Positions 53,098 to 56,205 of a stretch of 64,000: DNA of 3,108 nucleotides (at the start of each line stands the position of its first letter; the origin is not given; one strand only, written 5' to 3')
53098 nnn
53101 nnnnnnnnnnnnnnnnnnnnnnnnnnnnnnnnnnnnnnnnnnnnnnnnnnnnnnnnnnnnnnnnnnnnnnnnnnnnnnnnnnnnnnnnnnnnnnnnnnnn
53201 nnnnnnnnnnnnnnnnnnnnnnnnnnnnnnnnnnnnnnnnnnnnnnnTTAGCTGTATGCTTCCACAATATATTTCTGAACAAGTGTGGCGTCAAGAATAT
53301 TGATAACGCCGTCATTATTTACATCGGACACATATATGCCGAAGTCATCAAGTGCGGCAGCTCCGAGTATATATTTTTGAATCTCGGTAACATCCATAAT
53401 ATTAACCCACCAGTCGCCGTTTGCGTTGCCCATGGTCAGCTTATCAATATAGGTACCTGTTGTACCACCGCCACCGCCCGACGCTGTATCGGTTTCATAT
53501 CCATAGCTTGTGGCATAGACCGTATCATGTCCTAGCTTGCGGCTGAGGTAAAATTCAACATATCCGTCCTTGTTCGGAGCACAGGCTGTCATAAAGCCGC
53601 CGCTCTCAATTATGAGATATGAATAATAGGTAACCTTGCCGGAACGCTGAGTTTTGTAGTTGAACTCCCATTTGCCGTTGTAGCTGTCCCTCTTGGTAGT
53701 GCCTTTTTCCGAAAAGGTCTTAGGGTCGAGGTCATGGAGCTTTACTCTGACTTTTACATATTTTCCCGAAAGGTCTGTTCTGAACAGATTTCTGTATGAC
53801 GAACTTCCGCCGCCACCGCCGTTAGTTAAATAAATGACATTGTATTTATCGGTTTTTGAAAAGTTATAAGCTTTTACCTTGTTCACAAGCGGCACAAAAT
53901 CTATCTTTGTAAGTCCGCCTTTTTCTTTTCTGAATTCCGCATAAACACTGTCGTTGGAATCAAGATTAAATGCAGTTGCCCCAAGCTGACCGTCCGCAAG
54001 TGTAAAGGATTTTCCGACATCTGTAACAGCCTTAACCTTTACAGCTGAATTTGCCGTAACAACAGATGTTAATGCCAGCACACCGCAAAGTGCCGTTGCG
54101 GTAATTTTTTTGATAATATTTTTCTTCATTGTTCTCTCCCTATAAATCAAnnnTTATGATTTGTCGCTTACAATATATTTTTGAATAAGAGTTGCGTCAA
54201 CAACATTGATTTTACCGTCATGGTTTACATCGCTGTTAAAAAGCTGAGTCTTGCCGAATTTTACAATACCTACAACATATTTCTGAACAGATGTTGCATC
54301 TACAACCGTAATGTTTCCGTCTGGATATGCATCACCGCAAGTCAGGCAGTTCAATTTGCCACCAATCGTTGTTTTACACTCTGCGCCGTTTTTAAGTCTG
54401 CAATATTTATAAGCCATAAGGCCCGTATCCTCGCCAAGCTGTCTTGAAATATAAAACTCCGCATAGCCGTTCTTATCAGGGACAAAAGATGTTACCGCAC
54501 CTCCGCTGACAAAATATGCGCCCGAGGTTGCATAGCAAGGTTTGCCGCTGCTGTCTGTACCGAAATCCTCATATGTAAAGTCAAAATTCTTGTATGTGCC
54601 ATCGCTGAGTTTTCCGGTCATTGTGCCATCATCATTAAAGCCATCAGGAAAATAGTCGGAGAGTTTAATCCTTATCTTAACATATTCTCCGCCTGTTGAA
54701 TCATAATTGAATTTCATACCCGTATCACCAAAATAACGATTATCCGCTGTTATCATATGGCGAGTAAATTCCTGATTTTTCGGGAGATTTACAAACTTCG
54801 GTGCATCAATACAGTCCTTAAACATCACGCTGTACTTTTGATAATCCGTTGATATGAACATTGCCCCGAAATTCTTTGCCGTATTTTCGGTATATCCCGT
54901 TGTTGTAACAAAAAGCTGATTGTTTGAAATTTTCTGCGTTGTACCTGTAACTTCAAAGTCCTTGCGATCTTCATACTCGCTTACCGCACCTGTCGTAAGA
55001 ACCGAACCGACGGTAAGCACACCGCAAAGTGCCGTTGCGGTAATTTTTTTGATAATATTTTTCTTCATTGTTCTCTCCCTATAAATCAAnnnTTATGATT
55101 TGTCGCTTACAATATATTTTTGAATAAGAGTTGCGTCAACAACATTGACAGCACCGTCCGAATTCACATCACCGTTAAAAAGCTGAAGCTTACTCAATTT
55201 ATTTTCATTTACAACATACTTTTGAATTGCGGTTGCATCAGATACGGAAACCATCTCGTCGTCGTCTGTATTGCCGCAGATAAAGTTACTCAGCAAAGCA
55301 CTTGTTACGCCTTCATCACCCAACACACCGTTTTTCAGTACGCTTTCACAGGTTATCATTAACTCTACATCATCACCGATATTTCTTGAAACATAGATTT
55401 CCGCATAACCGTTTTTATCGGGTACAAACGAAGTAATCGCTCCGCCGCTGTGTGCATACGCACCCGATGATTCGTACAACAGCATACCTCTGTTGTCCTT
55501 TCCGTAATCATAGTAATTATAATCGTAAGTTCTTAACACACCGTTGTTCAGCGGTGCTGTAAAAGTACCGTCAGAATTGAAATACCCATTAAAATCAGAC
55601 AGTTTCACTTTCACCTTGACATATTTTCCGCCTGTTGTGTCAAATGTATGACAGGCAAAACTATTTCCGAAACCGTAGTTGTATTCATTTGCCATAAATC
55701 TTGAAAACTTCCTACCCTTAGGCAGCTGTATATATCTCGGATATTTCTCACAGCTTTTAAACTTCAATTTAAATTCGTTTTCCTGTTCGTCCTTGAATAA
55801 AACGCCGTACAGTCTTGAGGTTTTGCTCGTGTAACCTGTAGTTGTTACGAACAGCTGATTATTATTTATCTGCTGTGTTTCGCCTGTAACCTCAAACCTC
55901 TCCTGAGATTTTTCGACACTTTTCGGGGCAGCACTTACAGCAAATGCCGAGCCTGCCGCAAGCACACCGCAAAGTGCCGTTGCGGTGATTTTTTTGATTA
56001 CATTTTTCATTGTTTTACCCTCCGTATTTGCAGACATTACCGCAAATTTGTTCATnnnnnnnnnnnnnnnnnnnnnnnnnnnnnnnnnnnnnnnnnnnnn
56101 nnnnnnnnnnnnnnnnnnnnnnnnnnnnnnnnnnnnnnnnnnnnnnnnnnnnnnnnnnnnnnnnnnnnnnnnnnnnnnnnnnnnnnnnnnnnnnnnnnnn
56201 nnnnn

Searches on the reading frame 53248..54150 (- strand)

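Call 73: search_protein_families(library=pfam, proteins=[window:53248-54150:-], max_evalue=0.001)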
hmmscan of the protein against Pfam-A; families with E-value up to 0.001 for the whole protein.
window:53248-54150:- (300 aa): 1 family
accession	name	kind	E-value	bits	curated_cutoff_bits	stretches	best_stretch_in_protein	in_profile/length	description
PF00404.24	Dockerin_1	-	1.1e-09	38.7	22.9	1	244-295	5-56/57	Dockerin type I domain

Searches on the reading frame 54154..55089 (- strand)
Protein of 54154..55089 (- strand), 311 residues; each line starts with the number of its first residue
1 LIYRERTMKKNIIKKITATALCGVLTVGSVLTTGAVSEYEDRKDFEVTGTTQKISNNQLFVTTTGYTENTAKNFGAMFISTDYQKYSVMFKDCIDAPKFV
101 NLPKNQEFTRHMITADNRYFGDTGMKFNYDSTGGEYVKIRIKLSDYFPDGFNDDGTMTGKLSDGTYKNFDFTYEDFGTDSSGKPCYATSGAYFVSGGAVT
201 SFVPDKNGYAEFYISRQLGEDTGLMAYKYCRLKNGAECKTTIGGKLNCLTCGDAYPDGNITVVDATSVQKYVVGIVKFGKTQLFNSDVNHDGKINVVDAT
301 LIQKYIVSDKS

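Call 73: search_protein_families(library=pfam, proteins=[window:54154-55089:-], max_evalue=0.001)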
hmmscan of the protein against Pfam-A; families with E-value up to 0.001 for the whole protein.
window:54154-55089:- (311 aa): 1 family
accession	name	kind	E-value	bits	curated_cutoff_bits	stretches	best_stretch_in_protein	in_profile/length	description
PF00404.24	Dockerin_1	-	3.5e-10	40.3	22.9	1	253-306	3-56/57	Dockerin type I domain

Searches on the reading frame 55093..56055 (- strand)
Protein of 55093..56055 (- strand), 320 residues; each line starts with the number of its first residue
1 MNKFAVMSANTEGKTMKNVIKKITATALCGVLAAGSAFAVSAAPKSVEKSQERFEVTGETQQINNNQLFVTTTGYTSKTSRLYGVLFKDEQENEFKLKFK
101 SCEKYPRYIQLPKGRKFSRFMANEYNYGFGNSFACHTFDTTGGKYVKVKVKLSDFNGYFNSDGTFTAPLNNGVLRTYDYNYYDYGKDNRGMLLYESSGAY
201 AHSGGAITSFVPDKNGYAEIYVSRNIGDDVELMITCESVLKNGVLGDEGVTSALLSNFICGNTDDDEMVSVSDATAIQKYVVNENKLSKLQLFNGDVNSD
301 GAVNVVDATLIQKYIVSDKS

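Call 73: search_protein_families(library=pfam, proteins=[window:55093-56055:-], max_evalue=0.001)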
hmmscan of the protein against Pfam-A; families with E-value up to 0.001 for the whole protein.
window:55093-56055:- (320 aa): 1 family
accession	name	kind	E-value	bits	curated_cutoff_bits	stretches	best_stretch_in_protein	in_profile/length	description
PF00404.24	Dockerin_1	-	3e-08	34.2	22.9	1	264-315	5-56/57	Dockerin type I domain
